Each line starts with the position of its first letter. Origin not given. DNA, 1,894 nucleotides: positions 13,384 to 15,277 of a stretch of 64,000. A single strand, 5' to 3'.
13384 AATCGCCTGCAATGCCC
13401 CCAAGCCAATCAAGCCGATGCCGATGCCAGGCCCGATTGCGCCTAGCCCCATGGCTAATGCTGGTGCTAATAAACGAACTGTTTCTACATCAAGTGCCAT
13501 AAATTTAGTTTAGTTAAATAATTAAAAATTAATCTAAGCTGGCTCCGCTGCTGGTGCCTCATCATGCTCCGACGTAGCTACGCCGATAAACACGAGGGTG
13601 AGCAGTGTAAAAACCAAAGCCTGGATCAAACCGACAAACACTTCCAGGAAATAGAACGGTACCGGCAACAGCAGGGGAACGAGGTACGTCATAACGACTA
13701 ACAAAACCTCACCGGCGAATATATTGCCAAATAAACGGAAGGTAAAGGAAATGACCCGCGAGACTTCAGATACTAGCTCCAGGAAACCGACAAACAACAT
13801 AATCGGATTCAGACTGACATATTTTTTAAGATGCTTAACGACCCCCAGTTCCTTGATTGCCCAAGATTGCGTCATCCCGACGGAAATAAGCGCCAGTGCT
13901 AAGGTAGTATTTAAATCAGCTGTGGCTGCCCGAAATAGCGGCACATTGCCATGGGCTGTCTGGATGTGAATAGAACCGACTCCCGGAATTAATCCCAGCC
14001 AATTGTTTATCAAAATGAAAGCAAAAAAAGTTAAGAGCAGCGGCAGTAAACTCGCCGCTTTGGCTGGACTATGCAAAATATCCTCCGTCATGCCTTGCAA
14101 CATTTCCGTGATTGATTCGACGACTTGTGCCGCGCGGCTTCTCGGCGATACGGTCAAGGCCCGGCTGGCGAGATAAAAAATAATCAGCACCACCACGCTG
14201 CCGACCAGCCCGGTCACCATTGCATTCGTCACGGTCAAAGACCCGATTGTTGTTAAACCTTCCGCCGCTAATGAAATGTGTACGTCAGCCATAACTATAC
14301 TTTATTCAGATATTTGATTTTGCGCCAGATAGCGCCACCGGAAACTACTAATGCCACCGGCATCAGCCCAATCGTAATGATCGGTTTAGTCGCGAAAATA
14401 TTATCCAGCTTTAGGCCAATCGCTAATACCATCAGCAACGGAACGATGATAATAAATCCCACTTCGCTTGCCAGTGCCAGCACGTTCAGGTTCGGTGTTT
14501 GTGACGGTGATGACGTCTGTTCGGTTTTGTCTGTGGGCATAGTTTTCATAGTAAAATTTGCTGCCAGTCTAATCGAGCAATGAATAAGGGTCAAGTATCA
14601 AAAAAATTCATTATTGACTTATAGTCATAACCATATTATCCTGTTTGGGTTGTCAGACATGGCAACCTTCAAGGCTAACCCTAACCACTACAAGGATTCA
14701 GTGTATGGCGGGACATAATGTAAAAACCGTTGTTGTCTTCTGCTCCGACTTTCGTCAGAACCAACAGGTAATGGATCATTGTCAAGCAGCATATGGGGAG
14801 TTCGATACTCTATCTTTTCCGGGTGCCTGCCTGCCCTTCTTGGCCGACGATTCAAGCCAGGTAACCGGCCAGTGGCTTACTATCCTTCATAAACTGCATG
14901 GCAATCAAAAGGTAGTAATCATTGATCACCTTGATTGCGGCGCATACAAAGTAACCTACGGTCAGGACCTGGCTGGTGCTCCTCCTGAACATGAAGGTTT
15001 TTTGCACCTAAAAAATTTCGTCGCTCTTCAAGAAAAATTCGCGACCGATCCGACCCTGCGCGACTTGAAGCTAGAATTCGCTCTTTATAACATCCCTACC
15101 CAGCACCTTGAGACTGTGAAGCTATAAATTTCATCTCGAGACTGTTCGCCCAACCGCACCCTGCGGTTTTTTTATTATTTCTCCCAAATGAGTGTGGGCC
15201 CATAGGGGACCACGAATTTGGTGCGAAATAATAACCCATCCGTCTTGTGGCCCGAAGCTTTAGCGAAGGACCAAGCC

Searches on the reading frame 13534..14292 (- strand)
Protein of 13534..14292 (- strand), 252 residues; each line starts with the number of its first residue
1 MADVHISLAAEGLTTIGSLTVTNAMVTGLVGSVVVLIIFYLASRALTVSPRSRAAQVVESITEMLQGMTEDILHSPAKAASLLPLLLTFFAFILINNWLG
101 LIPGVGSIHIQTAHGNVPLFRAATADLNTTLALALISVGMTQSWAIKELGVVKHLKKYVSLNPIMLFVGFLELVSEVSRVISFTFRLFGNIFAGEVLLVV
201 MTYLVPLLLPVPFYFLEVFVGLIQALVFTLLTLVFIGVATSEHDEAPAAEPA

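Call 4: search_protein_families(library=pfam, proteins=[window:13534-14292:-])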
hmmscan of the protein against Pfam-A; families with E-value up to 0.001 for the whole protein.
window:13534-14292:- (252 aa): 1 family
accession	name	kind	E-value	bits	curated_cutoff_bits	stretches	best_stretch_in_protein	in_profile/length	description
PF00119.25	ATP-synt_A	-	1.9e-43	149.3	33.9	1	28-236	4-216/217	ATP synthase A chain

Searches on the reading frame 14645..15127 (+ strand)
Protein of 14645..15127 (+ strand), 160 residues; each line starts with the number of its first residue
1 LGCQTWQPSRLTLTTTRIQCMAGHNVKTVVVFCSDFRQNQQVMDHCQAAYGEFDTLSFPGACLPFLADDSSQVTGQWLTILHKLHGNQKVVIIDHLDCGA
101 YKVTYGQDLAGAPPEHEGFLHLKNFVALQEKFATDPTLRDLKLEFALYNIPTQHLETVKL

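Call 4: search_protein_families(library=pfam, proteins=[window:14645-15127:+])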
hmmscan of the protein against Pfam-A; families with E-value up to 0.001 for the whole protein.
window:14645-15127:+ (160 aa): 1 family
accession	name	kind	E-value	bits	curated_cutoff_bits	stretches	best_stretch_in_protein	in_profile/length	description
PF20393.3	Pro_CA_2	-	2.1e-06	28.4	30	1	27-104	5-86/125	Putative carbonic anhydrase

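Call 6: search_protein_families(library=ncbifam, proteins=[window:14645-15127:+], max_evalue=0.01)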
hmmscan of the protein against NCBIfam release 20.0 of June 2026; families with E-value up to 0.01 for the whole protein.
window:14645-15127:+ (160 aa): 0 families
